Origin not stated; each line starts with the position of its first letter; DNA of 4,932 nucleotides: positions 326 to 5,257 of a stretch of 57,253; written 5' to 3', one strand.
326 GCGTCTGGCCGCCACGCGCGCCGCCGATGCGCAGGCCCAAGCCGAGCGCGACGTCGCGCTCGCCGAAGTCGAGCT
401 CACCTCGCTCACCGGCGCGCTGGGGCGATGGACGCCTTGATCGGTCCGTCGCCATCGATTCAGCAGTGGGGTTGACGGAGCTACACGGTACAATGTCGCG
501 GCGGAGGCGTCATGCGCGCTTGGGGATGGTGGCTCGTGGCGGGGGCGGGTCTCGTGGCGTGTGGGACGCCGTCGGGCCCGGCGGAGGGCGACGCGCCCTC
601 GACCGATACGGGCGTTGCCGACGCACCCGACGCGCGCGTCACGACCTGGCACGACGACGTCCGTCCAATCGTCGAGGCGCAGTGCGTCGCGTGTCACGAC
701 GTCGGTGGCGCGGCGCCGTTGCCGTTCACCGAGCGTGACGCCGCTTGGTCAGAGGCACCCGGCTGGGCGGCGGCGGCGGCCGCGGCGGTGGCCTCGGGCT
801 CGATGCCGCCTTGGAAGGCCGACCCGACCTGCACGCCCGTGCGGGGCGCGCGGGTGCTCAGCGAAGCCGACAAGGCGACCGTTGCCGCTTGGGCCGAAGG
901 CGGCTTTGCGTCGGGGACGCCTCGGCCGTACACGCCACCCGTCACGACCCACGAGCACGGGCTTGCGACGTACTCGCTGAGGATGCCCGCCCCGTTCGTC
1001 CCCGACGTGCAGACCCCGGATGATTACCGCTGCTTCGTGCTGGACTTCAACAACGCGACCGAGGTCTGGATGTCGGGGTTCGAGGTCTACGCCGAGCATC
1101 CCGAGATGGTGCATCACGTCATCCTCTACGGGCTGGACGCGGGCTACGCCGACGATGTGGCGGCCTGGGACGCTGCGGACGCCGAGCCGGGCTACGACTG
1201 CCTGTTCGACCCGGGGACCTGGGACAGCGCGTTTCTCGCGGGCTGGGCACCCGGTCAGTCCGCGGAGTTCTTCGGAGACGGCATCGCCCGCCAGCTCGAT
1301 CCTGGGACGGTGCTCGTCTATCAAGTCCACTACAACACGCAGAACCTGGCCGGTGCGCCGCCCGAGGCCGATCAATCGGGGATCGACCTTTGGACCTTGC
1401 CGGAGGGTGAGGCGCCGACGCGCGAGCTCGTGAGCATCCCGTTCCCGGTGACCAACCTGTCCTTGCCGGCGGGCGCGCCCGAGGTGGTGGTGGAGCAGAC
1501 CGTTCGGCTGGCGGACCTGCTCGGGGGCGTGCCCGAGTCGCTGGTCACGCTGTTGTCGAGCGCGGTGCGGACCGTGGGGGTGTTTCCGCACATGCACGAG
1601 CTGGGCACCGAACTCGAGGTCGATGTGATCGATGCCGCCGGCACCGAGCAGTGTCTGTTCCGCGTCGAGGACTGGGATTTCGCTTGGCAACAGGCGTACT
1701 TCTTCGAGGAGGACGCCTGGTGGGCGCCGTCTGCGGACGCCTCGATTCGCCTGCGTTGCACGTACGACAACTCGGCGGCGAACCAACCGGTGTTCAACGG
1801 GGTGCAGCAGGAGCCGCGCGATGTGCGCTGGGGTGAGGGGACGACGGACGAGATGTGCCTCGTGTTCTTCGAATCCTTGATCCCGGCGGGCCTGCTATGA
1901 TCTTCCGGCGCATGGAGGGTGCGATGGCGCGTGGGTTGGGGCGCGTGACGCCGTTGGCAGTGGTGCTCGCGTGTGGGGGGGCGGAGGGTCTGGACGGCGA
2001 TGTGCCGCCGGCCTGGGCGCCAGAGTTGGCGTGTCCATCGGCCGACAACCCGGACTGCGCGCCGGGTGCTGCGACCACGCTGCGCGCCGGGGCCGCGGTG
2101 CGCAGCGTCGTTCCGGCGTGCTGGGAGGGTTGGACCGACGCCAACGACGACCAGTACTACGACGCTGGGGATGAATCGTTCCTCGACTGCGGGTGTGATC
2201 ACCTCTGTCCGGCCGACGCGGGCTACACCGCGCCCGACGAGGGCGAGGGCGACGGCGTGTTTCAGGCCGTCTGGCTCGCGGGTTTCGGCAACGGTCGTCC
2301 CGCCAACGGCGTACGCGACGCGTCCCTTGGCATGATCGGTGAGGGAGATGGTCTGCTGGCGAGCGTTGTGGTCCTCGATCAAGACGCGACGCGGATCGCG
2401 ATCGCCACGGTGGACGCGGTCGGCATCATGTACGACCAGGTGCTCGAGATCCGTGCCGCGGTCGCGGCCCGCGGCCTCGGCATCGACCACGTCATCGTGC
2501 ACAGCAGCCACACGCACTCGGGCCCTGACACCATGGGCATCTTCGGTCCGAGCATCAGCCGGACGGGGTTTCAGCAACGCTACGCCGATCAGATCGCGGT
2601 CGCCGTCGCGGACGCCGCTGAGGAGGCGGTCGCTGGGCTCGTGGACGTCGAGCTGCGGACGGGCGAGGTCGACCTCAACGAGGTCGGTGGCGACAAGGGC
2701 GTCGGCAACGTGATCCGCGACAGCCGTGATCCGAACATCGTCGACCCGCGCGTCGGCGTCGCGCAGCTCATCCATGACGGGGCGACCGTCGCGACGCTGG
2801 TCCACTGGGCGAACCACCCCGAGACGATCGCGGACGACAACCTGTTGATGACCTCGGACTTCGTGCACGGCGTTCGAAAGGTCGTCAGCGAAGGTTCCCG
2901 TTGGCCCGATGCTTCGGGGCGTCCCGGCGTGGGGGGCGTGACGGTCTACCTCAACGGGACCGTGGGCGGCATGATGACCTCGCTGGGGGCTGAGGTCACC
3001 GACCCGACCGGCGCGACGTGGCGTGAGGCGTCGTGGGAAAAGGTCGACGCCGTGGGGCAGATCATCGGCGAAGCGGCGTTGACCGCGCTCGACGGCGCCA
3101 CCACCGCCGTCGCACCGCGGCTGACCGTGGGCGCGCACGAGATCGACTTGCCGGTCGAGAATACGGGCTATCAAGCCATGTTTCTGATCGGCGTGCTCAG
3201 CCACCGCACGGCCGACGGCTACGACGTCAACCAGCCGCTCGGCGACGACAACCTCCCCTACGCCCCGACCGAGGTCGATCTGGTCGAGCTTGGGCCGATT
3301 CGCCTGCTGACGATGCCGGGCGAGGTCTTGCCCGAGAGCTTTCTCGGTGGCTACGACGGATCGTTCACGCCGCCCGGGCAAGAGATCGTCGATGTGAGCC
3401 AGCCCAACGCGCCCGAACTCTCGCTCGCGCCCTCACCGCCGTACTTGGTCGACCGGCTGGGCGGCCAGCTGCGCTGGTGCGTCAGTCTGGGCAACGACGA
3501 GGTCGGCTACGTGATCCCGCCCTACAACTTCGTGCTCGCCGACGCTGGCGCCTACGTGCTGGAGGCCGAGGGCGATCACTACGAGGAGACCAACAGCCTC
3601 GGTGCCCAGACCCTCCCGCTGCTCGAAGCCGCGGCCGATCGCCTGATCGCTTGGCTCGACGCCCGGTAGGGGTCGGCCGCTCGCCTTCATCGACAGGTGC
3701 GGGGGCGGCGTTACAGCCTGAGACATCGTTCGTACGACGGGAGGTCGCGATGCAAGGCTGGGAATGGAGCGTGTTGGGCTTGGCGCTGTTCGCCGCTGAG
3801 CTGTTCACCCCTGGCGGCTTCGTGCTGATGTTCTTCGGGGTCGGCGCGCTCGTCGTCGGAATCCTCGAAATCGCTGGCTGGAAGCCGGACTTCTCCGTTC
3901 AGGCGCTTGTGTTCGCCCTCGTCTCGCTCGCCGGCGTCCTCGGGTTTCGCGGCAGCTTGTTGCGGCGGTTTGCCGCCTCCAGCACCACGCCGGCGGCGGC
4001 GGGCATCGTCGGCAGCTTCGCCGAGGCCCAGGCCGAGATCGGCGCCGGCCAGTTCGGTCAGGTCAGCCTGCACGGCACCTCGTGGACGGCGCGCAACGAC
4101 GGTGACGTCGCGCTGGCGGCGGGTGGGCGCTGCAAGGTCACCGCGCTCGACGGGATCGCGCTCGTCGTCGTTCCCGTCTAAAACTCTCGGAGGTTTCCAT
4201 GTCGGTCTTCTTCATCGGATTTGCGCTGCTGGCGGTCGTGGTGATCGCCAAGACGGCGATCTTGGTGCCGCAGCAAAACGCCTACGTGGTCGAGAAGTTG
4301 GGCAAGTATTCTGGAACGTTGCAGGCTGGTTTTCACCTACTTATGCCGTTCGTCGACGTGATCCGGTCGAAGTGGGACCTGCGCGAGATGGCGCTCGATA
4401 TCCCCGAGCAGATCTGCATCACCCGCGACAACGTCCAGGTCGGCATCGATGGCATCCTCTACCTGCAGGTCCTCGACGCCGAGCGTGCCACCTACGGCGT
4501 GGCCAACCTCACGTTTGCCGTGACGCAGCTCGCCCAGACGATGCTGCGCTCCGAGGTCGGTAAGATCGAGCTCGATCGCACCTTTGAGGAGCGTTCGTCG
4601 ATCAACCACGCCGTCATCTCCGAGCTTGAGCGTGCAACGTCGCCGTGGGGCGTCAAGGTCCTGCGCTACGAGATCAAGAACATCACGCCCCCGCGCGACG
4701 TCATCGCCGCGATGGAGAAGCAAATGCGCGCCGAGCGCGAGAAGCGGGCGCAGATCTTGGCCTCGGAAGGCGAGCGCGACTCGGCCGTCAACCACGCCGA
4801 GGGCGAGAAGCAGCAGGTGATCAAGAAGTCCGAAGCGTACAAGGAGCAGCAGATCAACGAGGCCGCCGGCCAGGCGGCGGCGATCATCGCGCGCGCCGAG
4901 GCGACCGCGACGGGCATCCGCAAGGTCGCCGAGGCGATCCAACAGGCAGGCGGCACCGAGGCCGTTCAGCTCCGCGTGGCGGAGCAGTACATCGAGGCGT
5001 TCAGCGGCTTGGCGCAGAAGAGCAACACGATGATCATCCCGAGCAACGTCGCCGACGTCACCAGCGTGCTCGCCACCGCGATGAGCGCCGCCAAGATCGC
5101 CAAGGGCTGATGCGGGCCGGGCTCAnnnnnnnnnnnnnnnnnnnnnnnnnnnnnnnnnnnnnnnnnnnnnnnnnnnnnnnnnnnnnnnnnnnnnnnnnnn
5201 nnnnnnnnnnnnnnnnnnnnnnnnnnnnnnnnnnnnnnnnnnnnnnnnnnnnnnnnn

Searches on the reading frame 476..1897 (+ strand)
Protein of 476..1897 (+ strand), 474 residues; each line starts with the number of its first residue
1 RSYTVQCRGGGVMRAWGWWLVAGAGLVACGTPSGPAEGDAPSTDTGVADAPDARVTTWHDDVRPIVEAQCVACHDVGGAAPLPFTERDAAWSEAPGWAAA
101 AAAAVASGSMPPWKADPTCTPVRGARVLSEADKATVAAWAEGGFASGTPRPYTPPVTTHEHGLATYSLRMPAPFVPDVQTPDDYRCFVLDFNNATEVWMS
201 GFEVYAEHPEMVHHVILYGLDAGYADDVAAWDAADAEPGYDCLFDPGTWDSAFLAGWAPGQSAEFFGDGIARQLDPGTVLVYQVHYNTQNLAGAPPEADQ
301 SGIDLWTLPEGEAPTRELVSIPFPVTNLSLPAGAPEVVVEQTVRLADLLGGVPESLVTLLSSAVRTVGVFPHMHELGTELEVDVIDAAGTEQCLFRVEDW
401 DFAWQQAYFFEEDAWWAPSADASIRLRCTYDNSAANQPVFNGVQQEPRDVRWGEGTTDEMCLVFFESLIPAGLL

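Call 48: search_protein_families(library=pfam, proteins=[window:476-1897:+], max_evalue=0.0001)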
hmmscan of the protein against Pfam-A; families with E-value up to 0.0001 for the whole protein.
window:476-1897:+ (474 aa): 2 families
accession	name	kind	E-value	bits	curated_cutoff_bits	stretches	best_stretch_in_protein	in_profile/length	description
PF03712.20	Cu2_monoox_C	-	1.1e-05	25.4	23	0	359-464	40-132/157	Copper type II ascorbate-dependent monooxygenase, C-terminal domain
PF13442.11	Cytochrome_CBB3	-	7.1e-05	23.5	27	0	63-120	7-57/68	Cytochrome C oxidase, cbb3-type, subunit III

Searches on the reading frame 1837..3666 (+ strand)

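Call 48: search_protein_families(library=pfam, proteins=[window:1837-3666:+], max_evalue=0.0001)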
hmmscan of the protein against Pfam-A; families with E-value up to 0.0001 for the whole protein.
window:1837-3666:+ (610 aa): 1 family
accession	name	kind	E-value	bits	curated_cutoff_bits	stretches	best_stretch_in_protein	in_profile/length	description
PF04734.18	Ceramidase_alk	-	4.4e-06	26.1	32.1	1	179-358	43-233/509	Neutral/alkaline non-lysosomal ceramidase, N-terminal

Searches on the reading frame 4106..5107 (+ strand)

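Call 48: search_protein_families(library=pfam, proteins=[window:4106-5107:+], max_evalue=0.0001)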
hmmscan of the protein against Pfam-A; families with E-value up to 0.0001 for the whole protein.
window:4106-5107:+ (334 aa): 2 families
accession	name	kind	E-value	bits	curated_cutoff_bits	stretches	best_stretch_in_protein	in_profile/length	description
PF01145.31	Band_7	-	1e-32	114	23.6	1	54-223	3-175/176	SPFH domain / Band 7 family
PF16200.10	Band_7_C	-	1.1e-24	86.6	29.1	1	272-329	1-58/63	C-terminal region of band_7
